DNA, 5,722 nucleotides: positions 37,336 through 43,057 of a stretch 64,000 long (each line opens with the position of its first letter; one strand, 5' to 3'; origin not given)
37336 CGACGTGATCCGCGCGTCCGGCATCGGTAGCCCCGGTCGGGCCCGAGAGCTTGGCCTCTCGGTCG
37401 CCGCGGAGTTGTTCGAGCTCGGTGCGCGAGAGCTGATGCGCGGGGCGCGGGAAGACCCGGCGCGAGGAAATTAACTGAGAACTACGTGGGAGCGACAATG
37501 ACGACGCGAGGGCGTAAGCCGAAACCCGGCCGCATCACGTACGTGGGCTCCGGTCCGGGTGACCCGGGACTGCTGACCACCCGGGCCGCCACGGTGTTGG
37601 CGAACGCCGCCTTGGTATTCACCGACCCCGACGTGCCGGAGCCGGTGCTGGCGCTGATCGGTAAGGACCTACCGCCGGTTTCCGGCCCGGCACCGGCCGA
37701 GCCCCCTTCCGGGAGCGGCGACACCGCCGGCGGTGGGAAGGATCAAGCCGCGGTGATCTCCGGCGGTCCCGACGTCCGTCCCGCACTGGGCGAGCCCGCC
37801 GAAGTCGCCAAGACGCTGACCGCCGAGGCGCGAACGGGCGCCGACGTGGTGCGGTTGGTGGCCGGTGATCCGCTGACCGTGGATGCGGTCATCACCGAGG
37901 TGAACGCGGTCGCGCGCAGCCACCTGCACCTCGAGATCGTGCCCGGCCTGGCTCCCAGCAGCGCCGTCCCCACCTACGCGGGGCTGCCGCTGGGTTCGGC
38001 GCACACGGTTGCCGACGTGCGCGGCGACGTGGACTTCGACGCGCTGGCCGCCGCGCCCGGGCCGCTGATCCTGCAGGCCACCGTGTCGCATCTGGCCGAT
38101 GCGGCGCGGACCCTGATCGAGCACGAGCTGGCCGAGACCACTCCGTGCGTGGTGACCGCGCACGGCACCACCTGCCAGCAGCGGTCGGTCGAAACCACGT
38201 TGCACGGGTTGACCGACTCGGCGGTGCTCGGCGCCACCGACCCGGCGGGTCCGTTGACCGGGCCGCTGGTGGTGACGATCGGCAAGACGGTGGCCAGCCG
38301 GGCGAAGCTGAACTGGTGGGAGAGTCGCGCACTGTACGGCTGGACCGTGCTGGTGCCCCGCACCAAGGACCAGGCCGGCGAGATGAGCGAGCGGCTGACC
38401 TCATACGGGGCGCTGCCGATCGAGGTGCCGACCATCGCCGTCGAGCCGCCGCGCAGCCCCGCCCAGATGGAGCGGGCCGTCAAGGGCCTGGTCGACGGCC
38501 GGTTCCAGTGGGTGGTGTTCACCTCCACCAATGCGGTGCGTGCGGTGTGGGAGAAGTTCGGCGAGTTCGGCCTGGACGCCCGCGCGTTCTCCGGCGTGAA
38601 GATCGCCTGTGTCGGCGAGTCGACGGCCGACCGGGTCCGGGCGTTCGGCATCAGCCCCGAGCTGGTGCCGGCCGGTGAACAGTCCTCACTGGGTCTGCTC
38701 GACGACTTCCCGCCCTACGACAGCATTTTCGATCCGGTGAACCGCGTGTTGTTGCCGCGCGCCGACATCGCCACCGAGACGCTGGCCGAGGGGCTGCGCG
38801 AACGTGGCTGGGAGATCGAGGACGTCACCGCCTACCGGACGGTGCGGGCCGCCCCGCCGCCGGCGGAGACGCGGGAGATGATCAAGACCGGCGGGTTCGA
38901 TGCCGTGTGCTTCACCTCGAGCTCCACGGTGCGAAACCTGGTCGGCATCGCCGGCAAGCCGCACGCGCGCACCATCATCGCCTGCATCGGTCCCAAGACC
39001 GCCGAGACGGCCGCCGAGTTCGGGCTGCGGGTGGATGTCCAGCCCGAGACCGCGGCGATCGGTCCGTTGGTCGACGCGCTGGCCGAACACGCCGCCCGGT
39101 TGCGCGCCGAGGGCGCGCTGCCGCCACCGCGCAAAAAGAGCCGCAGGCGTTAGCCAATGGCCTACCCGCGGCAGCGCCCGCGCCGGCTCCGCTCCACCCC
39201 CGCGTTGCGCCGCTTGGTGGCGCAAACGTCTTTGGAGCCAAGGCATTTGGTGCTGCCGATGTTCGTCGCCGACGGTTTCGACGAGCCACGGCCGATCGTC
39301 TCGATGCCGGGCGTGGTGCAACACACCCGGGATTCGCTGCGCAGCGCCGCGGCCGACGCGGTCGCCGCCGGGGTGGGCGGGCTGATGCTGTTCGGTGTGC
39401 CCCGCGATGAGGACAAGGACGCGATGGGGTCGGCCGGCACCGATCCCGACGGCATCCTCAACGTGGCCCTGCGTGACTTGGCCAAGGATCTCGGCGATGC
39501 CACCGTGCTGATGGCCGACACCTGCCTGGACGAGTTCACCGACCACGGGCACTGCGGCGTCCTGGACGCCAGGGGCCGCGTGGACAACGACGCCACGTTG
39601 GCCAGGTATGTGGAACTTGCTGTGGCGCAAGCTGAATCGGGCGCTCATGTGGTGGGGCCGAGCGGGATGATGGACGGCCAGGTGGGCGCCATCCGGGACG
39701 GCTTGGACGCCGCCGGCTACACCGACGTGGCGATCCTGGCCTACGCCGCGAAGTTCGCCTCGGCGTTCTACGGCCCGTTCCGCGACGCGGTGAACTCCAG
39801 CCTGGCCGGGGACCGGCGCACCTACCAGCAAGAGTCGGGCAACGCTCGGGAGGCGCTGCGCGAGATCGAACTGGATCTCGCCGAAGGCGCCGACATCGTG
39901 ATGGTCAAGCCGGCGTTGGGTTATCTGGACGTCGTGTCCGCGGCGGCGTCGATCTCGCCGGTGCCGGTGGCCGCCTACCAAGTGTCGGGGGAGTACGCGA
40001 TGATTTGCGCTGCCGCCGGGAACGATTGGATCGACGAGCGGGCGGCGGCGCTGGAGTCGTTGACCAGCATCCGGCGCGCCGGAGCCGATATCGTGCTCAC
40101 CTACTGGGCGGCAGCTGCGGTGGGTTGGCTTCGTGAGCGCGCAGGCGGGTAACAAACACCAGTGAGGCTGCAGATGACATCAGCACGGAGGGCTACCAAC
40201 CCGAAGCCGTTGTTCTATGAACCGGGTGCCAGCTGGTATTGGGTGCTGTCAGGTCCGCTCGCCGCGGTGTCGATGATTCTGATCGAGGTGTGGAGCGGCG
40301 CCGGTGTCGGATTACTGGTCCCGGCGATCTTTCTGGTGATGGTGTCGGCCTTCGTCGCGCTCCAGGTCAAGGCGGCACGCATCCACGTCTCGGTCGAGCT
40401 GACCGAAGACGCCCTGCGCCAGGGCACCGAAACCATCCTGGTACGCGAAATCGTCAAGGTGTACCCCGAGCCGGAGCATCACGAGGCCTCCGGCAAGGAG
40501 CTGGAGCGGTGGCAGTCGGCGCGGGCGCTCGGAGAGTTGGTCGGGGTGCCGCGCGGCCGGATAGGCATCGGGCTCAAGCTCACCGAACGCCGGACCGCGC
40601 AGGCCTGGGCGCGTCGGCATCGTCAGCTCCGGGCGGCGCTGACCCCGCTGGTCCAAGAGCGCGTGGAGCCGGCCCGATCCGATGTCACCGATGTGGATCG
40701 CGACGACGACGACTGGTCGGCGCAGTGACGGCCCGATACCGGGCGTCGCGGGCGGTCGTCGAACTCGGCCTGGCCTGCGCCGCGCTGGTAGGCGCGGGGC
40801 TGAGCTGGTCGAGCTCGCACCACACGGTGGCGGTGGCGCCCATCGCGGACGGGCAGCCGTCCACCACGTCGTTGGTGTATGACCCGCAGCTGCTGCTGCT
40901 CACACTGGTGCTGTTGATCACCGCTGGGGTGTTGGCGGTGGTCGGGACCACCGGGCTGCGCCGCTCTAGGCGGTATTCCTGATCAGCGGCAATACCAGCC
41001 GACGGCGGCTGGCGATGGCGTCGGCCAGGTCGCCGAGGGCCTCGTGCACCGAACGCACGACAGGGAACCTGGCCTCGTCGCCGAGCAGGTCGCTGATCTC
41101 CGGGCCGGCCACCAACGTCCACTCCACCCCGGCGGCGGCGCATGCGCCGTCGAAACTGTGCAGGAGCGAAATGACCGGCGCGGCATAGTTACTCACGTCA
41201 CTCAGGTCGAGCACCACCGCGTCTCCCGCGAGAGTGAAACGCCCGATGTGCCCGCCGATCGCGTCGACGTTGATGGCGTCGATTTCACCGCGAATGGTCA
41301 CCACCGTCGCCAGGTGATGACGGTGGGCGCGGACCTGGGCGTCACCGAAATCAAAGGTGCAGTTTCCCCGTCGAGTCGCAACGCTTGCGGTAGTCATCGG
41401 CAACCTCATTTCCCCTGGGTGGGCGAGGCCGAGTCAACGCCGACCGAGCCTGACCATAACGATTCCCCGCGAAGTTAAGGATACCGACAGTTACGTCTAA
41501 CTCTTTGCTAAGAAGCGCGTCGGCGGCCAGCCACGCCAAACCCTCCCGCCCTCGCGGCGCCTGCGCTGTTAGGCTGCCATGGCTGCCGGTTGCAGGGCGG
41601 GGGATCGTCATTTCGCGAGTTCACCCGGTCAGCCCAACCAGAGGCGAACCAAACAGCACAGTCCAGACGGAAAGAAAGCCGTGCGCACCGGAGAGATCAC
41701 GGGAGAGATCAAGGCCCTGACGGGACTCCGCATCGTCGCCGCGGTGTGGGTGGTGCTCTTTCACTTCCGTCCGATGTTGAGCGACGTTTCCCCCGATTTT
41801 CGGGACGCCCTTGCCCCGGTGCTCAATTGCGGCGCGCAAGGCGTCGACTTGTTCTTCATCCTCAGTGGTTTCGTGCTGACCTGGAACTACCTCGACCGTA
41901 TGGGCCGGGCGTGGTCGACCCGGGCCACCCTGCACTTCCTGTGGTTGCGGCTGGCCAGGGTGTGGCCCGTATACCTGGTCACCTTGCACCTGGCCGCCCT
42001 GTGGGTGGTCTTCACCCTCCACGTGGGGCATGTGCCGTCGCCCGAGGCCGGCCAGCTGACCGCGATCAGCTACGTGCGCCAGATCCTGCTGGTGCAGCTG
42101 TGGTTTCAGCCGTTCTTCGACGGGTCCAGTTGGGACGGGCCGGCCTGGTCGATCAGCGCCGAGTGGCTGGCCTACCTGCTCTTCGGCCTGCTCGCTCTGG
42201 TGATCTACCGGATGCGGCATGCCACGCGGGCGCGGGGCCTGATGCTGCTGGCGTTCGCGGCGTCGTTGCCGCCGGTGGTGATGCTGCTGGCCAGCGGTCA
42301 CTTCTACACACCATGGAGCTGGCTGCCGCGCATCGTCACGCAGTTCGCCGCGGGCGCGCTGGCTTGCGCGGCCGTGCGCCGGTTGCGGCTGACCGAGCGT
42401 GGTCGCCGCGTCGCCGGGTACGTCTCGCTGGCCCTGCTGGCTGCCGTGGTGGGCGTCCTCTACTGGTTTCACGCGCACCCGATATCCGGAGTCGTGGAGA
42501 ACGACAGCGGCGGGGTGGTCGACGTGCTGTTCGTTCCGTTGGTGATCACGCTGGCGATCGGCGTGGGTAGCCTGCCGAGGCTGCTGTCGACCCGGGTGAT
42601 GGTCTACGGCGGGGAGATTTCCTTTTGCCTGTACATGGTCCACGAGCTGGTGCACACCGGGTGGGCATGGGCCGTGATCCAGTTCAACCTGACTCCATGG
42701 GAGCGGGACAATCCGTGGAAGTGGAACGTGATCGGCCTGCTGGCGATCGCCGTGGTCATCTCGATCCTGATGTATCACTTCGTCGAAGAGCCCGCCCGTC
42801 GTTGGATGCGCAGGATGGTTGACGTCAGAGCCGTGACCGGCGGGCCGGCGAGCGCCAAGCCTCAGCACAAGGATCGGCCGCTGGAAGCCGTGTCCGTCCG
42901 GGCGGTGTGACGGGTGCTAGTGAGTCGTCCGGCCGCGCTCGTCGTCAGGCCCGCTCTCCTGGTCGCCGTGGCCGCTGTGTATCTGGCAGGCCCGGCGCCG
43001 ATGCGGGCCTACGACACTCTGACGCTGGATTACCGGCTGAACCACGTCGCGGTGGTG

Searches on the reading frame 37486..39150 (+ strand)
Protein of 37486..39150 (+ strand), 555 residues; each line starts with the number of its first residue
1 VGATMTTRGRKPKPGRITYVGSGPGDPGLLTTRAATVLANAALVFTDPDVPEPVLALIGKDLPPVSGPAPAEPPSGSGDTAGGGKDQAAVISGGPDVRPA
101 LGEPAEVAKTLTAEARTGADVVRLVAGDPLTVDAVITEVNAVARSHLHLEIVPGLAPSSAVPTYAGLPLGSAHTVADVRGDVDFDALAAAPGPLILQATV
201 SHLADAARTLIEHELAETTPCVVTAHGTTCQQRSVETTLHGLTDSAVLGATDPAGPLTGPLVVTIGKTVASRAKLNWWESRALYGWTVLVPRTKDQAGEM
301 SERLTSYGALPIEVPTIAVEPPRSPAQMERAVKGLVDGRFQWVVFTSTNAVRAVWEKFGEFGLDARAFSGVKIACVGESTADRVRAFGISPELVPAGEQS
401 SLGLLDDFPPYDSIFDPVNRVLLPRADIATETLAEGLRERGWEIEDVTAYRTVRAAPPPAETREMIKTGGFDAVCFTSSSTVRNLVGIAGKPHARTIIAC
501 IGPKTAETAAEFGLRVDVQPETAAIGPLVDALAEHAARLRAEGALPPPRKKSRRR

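Call 62: search_protein_families(library=pfam, proteins=[window:37486-39150:+], max_evalue=0.001)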
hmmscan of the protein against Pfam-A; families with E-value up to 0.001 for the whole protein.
window:37486-39150:+ (555 aa): 2 families
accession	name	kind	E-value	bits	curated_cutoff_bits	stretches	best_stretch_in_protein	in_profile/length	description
PF02602.20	HEM4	-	2.8e-65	220.1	27.5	1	299-529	2-230/231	Uroporphyrinogen-III synthase HemD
PF00590.25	TP_methylase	-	5e-38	131.6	27.8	1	17-240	2-209/212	Tetrapyrrole (Corrin/Porphyrin) Methylases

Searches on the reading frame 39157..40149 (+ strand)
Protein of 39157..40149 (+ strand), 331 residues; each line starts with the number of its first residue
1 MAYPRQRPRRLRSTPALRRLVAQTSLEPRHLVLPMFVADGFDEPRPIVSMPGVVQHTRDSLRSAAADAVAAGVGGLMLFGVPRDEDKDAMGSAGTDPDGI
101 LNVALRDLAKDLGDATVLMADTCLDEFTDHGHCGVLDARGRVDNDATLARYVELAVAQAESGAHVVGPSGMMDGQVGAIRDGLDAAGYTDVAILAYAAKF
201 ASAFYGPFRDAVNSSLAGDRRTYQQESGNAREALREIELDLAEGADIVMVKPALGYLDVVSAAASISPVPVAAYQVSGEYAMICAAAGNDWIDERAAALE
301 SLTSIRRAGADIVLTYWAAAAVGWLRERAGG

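Call 62: search_protein_families(library=pfam, proteins=[window:39157-40149:+], max_evalue=0.001)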
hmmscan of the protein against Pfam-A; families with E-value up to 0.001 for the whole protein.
window:39157-40149:+ (331 aa): 1 family
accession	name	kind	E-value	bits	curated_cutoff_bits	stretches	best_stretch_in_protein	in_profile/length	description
PF00490.27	ALAD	-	2.7e-130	434.6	24.6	1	6-324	2-317/317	Delta-aminolevulinic acid dehydratase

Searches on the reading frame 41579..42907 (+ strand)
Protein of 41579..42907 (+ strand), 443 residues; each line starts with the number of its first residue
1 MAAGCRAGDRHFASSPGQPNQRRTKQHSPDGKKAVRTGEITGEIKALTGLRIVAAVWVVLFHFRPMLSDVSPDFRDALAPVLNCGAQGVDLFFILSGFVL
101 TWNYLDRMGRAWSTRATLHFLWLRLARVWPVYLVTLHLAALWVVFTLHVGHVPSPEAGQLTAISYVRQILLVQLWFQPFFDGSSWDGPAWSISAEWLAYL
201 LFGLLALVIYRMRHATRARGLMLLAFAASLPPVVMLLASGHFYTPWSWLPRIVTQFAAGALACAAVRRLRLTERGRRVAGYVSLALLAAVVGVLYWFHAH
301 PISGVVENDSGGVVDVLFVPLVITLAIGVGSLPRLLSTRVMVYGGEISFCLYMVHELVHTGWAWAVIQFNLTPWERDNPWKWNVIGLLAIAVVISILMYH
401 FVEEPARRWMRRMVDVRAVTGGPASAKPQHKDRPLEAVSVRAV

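Call 62: search_protein_families(library=pfam, proteins=[window:41579-42907:+], max_evalue=0.001)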
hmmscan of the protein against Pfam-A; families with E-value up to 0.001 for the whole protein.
window:41579-42907:+ (443 aa): 1 family
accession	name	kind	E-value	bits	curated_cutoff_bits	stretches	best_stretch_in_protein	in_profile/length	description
PF01757.29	Acyl_transf_3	-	4.7e-27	95.4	31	1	45-399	2-325/326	Acyltransferase domain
